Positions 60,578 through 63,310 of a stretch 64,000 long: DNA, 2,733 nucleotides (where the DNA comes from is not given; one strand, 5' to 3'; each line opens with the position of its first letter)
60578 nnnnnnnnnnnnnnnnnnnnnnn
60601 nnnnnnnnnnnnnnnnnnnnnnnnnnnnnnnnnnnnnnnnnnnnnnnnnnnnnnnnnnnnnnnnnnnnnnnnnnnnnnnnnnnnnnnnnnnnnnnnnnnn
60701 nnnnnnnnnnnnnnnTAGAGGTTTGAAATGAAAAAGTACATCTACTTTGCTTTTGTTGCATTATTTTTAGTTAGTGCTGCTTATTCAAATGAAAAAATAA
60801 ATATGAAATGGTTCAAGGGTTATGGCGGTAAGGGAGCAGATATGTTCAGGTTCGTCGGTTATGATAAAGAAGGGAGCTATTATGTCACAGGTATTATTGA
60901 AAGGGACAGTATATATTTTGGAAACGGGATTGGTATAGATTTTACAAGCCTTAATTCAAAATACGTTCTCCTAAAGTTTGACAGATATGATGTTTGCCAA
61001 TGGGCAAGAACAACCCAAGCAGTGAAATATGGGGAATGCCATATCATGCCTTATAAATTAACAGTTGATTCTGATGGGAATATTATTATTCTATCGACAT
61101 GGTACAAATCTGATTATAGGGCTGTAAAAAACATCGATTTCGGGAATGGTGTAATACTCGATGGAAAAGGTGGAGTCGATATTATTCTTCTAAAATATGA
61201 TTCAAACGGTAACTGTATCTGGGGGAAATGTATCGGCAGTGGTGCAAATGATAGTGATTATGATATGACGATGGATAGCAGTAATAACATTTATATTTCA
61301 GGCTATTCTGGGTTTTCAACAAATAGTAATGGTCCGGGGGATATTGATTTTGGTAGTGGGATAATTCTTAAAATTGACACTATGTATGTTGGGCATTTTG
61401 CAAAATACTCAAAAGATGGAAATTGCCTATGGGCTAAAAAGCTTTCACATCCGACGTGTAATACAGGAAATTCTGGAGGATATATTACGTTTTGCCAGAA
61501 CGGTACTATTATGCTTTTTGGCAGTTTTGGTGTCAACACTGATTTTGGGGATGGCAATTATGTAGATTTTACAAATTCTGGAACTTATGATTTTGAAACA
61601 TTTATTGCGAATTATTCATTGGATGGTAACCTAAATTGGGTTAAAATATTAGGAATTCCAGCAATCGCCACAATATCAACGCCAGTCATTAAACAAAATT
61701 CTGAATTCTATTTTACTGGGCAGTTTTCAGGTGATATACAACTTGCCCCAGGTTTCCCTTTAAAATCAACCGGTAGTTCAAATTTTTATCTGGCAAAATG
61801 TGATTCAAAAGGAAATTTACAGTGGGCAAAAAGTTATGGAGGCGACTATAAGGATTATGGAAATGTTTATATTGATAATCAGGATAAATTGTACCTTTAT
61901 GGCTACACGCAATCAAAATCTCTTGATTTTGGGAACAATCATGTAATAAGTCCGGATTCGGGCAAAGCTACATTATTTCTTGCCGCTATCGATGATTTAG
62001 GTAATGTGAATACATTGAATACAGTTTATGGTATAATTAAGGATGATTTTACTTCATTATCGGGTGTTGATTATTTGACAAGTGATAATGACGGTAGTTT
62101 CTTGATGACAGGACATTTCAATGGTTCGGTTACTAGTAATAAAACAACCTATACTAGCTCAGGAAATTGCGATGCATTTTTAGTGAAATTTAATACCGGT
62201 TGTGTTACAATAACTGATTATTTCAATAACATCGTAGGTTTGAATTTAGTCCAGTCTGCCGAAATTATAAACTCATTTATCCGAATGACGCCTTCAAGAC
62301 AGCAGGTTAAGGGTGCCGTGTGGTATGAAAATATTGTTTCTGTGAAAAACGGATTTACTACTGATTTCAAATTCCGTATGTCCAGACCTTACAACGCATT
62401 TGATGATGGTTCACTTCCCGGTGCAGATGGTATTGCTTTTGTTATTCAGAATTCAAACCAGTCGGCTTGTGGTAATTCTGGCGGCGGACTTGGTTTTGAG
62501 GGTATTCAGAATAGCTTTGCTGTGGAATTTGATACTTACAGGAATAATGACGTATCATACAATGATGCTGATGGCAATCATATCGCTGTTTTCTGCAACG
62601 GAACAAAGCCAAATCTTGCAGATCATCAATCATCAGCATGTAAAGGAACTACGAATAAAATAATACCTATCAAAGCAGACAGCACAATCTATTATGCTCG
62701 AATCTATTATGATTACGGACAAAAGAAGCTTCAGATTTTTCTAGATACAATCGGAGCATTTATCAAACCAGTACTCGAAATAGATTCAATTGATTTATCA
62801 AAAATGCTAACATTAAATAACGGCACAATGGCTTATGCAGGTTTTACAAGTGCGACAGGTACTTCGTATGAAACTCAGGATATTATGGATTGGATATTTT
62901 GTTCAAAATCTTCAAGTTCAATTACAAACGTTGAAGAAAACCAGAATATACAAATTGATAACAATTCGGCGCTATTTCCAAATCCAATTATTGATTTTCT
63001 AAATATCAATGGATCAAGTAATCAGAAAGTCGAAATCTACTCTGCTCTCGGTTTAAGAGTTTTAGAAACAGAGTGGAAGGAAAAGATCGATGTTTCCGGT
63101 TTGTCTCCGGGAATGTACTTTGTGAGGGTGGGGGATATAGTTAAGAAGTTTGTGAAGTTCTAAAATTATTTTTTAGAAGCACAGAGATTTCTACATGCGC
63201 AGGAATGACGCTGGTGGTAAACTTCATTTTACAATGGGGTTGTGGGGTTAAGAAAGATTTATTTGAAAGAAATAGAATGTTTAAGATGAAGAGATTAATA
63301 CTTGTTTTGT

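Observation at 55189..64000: Tandem array of at least four T9SS-sorted surface proteins combining Gloeo_Verruco/beta-propeller repeats with legume-type lectin domains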

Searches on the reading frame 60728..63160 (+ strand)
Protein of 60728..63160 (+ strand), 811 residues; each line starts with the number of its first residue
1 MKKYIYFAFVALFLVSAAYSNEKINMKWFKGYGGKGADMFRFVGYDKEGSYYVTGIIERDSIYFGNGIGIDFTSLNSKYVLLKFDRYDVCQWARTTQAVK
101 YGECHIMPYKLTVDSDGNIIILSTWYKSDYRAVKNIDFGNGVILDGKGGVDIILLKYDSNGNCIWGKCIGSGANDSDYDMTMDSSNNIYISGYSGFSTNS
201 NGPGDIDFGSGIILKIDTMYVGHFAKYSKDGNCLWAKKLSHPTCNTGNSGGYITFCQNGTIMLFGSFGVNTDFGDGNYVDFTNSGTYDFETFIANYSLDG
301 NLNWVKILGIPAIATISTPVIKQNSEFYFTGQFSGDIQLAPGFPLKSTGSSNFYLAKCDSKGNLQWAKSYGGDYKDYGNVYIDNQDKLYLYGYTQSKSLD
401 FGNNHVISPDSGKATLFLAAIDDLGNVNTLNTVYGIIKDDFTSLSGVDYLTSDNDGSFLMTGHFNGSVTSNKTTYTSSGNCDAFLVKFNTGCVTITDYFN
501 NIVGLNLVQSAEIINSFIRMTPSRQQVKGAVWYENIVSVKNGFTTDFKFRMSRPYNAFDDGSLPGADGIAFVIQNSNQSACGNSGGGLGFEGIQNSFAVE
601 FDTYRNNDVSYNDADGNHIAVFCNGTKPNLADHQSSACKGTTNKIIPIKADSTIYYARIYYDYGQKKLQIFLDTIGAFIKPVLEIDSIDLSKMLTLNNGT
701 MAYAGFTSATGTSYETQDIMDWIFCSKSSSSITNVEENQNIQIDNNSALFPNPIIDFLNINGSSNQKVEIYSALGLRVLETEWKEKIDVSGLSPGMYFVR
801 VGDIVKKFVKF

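Call 8: search_protein_families(library=pfam, proteins=[window:60728-63160:+], max_evalue=0.01)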
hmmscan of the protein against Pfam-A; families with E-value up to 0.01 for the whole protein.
window:60728-63160:+ (811 aa): 4 families
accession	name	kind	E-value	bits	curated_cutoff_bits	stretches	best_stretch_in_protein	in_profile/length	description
PF18483.9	Lectin_L-type_dom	-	1.5e-31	110.3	78.3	1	514-719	21-211/215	Legume lectin beta-barrel domain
PF00139.26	Lectin_legB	-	3.3e-25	89.5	26.3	1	504-734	16-244/250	Legume lectin domain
PF18962.6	Por_Secre_tail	-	3.6e-10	40.4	27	1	749-805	1-66/75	Secretion system C-terminal sorting domain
PF03388.20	Lectin_leg-like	-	0.00016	21.6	24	1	510-721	29-222/230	Legume-like lectin family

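Call 9: search_protein_families(library=ncbifam, proteins=[window:60728-63160:+], max_evalue=0.01)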
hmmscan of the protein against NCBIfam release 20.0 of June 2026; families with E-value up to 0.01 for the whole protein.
window:60728-63160:+ (811 aa): 1 family
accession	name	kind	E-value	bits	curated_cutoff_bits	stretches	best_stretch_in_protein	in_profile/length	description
TIGR04183.1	Por_Secre_tail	domain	1.1e-08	34.9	23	1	749-810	1-71/72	T9SS type A sorting domain-containing protein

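Call 14: find_encoding_contigs(protein=window:60728-63160:+, flank=10000, max_places=6)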
Protein window:60728-63160:+ (811 aa): no gene with exactly this product is on record in the collection.

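Call 16: find_related_loci(query=window:60728-63160:+, collection=genome_contigs, flank=10000)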
Query window:60728-63160:+ (811 aa) in genome_contigs; peptide patterns used: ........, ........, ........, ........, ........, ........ (x = any residue, [..] = any of these).
39 stretches matched a pattern; 2 encode a relative of the query (tblastn E <= 1e-3); 2 distinct loci.
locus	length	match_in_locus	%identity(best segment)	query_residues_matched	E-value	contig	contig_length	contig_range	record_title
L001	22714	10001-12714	65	1-810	0e+0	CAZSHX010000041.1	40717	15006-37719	MAG TPA_asm: uncultured Hyphomicrobiales bacterium isolate SRP284006_co1_568 genome assembly, contig: NODE_1338_length_4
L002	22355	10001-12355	31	7-811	3e-81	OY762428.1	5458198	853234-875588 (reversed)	MAG: Candidatus Kapabacteria bacterium isolate a44c304e-2480-4604-92e3-6035b9b042d9 genome assembly, chromosome: 1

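Call 19: search_protein_families(library=pfam, proteins=[L001:4401-5084:+, L001:5435-6748:+, L001:6759-8231:+, L001:8243-10285:+, L001:10294-12720:+, L001:12942-13586:-, L001:13609-14376:-, L001:14575-15693:+, L001:1376-3997:-, L002:9980-12361:+], max_evalue=0.001)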
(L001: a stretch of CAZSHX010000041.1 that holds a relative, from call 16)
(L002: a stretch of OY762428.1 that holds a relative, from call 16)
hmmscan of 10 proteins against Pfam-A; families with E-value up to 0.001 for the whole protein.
L001:4401-5084:+ (227 aa): 1 family
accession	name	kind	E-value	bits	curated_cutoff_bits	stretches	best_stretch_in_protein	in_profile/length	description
PF00440.29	TetR_N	-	1.3e-08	34.9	24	1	47-84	2-39/47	Bacterial regulatory proteins, tetR family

L001:5435-6748:+ (437 aa): 3 families
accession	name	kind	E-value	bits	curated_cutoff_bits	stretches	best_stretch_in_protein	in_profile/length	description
PF18962.6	Por_Secre_tail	-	9e-12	45.6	27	1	358-434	1-69/75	Secretion system C-terminal sorting domain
PF07494.17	Reg_prop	-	1e-06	28.6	20.4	0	309-330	2-23/24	Two component regulator propeller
PF08450.18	SGL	-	0.00033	20.8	26.3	0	236-329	12-103/246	SMP-30/Gluconolactonase/LRE-like region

L001:6759-8231:+ (490 aa): 2 families
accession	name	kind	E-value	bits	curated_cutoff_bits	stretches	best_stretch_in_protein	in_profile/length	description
PF18962.6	Por_Secre_tail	-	1.8e-11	44.6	27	1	423-487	3-69/75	Secretion system C-terminal sorting domain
PF07494.17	Reg_prop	-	9.9e-07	28.7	20.4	0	235-249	6-20/24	Two component regulator propeller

L001:8243-10285:+ (680 aa): 5 families
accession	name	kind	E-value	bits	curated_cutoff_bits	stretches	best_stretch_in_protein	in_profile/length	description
PF18962.6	Por_Secre_tail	-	1.9e-12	47.7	27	1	598-677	1-69/75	Secretion system C-terminal sorting domain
PF14870.12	PSII_BNR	-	1.5e-09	38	27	1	293-369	14-86/303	Photosynthesis system II assembly factor YCF48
PF15902.12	Sortilin-Vps10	-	1.6e-06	27.7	33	1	126-238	4-112/446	Sortilin, neurotensin receptor 3,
PF02012.26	BNR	-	2.8e-05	23.9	27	0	127-136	2-11/12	BNR/Asp-box repeat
PF01108.23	Tissue_fac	-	0.00071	19.8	27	0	520-573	52-107/107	Tissue factor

L001:10294-12720:+ (808 aa): 4 families
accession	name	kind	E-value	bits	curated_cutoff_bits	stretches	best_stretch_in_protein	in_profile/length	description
PF18483.9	Lectin_L-type_dom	-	1.1e-33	117.4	78.3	1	505-710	20-210/215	Legume lectin beta-barrel domain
PF00139.26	Lectin_legB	-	8.6e-28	97.9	26.3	1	485-717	3-235/250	Legume lectin domain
PF18962.6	Por_Secre_tail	-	8.2e-09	36.1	27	1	742-805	2-69/75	Secretion system C-terminal sorting domain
PF03388.20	Lectin_leg-like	-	7.5e-08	32.5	24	1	501-714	28-223/230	Legume-like lectin family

L001:12942-13586:- (214 aa): 1 family
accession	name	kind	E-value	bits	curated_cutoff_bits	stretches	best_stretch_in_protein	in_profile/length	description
PF13248.11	Zn_ribbon_3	-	0.0008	19.2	27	0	63-73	2-13/26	zinc-ribbon domain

L001:13609-14376:- (255 aa): 15 families
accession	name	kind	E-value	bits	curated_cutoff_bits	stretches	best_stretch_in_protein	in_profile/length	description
PF13649.12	Methyltransf_25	-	5.2e-21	75.6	27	1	46-142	1-97/97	Methyltransferase domain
PF13847.12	Methyltransf_31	-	5.8e-19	68.6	27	1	41-164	2-127/145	Methyltransferase domain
PF08241.18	Methyltransf_11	-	6.1e-17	62.5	21.2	1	47-146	1-95/95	Methyltransferase domain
PF08242.18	Methyltransf_12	-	5.2e-12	46.8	30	1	47-144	1-98/98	Methyltransferase domain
PF01209.24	Ubie_methyltran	-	1.4e-09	38.1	20.1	1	10-146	12-151/233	ubiE/COQ5 methyltransferase family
PF13489.12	Methyltransf_23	-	2.6e-09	37.5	27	1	37-165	16-124/164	Methyltransferase domain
PF03848.20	TehB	-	1.5e-08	34.8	20.4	1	38-142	26-128/193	Tellurite resistance protein TehB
PF05175.20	MTS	-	1.6e-07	31.6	23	1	33-144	22-136/170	Methyltransferase small domain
PF05401.17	NodS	-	7.4e-06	26.4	24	1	45-147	46-145/201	Nodulation protein S (NodS)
PF05724.17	TPMT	-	1.4e-05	25.4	26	1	33-88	29-83/218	Thiopurine S-methyltransferase (TPMT)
PF01728.25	FtsJ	-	0.00012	22.5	24.1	1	35-119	13-102/181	FtsJ-like methyltransferase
PF02353.26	CMAS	-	0.00015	21.6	27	1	31-91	51-112/273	Mycolic acid cyclopropane synthetase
PF02390.23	Methyltransf_4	-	0.0002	21.3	24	0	45-99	4-61/173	Putative methyltransferase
PF00398.26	RrnaAD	-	0.00025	20.7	24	1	36-135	24-108/263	Ribosomal RNA adenine dimethylase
PF08003.17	Methyltransf_9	-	0.00064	19.2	23.8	0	41-149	114-220/315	Protein of unknown function (DUF1698)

L001:14575-15693:+ (372 aa): 0 families

L001:1376-3997:- (873 aa): 4 families
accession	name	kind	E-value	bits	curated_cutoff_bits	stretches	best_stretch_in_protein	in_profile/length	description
PF15902.12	Sortilin-Vps10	-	6.5e-15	55.3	33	1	138-293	2-149/446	Sortilin, neurotensin receptor 3,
PF13860.13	FlgD_ig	-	9.4e-10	38.8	27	1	806-861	20-76/79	FlgD Ig-like domain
PF18962.6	Por_Secre_tail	-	1.5e-05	25.7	27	1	790-863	2-67/75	Secretion system C-terminal sorting domain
PF15899.11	BNR_6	-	0.00055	20.2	27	0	240-251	1-12/14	BNR-Asp box repeat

L002:9980-12361:+ (793 aa): 5 families
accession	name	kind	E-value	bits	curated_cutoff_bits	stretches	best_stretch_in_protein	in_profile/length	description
PF18483.9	Lectin_L-type_dom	-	8.9e-29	101.3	78.3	1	468-690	7-211/215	Legume lectin beta-barrel domain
PF00139.26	Lectin_legB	-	2e-19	70.6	26.3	1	458-694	2-233/250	Legume lectin domain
PF18962.6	Por_Secre_tail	-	3.8e-11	43.6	27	1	720-785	2-69/75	Secretion system C-terminal sorting domain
PF03388.20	Lectin_leg-like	-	1.4e-05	25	24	1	458-694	7-224/230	Legume-like lectin family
PF06739.17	SBBP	-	0.00011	22.5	20.5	1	29-58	1-31/38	Beta-propeller repeat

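Call 20: search_protein_families(library=ncbifam, proteins=[L001:5435-6748:+, L001:6759-8231:+, L001:8243-10285:+, L001:10294-12720:+, L002:9980-12361:+], max_evalue=0.001)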
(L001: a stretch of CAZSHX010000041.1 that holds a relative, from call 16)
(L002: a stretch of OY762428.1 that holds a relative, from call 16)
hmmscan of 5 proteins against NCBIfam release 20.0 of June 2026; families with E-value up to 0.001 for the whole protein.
L001:5435-6748:+ (437 aa): 2 families
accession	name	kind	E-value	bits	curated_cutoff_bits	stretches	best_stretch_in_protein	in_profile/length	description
TIGR04183.1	Por_Secre_tail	domain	1.1e-08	34.9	23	1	358-436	1-71/72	T9SS type A sorting domain-containing protein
NF052228.1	T9SS_PorZ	equivalog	2.2e-08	33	260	1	222-347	428-567/757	type IX secretion system anionic LPS delivery protein PorZ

L001:6759-8231:+ (490 aa): 1 family
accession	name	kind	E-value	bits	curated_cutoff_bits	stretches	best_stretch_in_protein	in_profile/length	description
TIGR04183.1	Por_Secre_tail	domain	2e-07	30.9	23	1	422-489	2-71/72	T9SS type A sorting domain-containing protein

L001:8243-10285:+ (680 aa): 3 families
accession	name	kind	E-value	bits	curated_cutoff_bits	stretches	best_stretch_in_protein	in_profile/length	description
NF010237.0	PRK13684.1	equivalog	6.5e-11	41.8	326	1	287-334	36-83/334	photosynthesis system II assembly factor Ycf48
TIGR04183.1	Por_Secre_tail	domain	1.1e-07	31.7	23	1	598-679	1-71/72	T9SS type A sorting domain-containing protein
NF045728.1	glycosyl_F510_1955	equivalog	4.2e-07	29.5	175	0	118-258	68-193/246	F510_1955 family glycosylhydrolase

L001:10294-12720:+ (808 aa): 1 family
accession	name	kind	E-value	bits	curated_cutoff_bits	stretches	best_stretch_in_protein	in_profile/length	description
TIGR04183.1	Por_Secre_tail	domain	1.6e-06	28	23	1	748-807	7-71/72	T9SS type A sorting domain-containing protein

L002:9980-12361:+ (793 aa): 2 families
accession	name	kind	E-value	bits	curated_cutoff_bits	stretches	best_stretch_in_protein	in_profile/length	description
TIGR04183.1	Por_Secre_tail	domain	9.1e-09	35.2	23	1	719-791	1-71/72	T9SS type A sorting domain-containing protein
TIGR02608.1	delta_60_rpt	domain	2.5e-06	27.3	76.5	0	101-149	1-39/55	delta-60 repeat domain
